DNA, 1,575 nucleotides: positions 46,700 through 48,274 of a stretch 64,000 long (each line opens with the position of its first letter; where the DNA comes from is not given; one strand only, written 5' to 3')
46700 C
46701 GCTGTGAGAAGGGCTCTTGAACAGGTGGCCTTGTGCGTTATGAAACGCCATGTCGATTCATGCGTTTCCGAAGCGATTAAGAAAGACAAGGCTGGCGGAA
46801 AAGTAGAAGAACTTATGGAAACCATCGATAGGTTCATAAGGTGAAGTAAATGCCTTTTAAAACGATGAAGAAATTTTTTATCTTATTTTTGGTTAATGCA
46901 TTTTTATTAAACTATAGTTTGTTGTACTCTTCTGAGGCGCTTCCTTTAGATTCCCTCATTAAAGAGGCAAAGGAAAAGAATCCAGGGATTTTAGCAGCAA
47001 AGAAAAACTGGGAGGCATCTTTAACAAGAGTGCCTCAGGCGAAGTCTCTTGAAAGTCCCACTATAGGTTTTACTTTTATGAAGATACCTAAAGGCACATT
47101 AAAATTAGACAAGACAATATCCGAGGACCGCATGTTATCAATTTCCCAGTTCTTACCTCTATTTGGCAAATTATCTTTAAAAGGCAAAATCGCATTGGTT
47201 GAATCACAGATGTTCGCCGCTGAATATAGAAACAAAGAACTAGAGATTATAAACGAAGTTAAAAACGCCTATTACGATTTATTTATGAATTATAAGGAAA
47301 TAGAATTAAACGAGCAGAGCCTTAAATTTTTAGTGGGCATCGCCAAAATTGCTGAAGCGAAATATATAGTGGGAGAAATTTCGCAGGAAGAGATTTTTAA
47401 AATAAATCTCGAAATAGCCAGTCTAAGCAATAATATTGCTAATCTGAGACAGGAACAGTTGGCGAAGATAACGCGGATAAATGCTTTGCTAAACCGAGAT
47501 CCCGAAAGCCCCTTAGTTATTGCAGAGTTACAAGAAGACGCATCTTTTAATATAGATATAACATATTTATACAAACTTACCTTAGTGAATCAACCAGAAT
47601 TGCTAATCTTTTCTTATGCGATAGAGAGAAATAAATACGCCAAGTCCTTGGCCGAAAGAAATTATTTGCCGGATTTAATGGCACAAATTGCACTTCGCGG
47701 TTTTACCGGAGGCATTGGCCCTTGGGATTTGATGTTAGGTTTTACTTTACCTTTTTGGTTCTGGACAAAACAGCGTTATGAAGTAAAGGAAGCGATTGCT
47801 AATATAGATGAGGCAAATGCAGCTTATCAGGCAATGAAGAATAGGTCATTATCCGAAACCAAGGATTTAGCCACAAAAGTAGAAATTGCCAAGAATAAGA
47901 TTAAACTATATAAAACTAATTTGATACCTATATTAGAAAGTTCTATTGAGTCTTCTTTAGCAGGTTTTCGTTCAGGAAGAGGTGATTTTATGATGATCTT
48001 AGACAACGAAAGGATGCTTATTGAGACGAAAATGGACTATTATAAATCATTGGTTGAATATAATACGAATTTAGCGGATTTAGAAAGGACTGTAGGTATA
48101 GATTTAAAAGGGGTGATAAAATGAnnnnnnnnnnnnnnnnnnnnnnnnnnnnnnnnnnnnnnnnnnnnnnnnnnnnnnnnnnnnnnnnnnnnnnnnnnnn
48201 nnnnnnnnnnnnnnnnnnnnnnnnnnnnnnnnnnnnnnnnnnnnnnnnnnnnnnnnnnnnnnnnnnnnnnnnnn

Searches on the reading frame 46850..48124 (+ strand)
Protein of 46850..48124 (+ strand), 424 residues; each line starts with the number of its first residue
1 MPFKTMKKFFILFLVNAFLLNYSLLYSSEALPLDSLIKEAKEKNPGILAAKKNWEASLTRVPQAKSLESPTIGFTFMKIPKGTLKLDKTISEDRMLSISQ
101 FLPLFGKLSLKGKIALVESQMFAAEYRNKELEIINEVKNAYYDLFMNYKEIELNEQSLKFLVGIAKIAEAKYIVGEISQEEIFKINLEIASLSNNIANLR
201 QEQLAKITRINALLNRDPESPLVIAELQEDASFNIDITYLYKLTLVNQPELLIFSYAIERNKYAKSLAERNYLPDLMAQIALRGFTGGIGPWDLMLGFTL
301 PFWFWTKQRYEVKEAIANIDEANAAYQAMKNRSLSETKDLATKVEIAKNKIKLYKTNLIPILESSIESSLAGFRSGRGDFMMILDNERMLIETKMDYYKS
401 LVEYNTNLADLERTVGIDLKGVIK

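Call 73: search_protein_families(library=pfam, proteins=[window:46850-48124:+], max_evalue=0.0001)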
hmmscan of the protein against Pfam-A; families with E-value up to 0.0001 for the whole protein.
window:46850-48124:+ (424 aa): 1 family
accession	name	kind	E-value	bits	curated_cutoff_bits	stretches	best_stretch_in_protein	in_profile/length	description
PF02321.23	OEP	-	9.6e-42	143.3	22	2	240-416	4-187/187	Outer membrane efflux protein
